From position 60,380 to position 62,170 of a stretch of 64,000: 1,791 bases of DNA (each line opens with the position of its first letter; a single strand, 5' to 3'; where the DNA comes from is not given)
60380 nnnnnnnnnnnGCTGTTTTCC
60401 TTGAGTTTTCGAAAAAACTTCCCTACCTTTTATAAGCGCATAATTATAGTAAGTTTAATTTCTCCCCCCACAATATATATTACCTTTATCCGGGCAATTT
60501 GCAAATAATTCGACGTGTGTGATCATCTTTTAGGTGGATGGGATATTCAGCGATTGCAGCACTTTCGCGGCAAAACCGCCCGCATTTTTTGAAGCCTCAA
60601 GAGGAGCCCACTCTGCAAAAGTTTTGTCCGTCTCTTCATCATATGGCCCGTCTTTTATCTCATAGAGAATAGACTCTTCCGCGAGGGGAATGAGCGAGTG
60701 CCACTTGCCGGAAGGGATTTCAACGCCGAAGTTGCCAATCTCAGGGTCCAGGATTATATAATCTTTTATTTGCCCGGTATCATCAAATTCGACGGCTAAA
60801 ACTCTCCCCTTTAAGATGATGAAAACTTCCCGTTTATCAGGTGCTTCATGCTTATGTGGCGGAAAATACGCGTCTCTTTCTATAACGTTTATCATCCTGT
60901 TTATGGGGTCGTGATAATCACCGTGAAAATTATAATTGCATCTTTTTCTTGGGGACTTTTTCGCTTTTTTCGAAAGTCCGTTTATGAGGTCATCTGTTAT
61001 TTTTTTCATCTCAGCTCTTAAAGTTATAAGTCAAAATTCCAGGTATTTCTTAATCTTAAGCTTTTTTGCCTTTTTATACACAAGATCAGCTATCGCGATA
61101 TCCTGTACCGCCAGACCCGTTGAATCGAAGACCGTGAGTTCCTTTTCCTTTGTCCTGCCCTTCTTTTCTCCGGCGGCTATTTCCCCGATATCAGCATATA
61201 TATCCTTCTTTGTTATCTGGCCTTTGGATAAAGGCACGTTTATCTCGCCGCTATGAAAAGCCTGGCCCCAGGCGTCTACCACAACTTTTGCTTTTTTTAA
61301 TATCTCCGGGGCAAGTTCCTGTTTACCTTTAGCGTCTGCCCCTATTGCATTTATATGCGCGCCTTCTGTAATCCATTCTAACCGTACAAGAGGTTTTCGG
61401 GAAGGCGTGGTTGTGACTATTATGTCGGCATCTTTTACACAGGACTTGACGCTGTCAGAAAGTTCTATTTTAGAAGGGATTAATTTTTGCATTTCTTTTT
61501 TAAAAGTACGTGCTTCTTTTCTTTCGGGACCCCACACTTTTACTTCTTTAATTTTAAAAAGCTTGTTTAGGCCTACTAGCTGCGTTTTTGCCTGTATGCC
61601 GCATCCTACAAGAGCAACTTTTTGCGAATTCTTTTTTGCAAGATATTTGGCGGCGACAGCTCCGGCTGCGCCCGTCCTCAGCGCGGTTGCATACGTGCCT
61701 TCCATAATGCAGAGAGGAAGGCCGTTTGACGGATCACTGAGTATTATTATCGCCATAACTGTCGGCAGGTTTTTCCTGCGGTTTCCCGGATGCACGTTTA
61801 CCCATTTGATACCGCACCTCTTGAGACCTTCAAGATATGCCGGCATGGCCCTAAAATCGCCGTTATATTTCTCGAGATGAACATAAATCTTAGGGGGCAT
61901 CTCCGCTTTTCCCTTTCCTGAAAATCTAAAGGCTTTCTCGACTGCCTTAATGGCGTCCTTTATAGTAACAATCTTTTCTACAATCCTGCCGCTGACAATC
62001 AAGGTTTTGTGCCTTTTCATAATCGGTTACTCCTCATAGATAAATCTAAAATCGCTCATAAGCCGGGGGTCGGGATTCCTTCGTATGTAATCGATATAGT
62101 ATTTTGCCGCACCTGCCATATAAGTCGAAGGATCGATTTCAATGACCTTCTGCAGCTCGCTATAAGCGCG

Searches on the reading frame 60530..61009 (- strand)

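Call 12: search_protein_families(library=pfam, proteins=[window:60530-61009:-], max_evalue=0.00001)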
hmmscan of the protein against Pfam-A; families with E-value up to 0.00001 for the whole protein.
window:60530-61009:- (159 aa): 1 family
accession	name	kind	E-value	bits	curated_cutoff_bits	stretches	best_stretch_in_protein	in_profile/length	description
PF19480.5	DUF6016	-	6.6e-13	49.8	27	1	83-123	102-141/141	Domain of unknown function (DUF6016)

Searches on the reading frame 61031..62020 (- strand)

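Call 12: search_protein_families(library=pfam, proteins=[window:61031-62020:-], max_evalue=0.00001)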
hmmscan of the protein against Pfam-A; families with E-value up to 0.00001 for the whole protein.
window:61031-62020:- (329 aa): 2 families
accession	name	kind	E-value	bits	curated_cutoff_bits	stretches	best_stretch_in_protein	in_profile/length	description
PF02423.21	OCD_Mu_crystall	-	1.2e-107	359.9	24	1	11-320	8-312/314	Ornithine cyclodeaminase/mu-crystallin family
PF01488.26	Shikimate_DH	-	2.4e-06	28.1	24.3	1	123-221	3-99/138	Shikimate / quinate 5-dehydrogenase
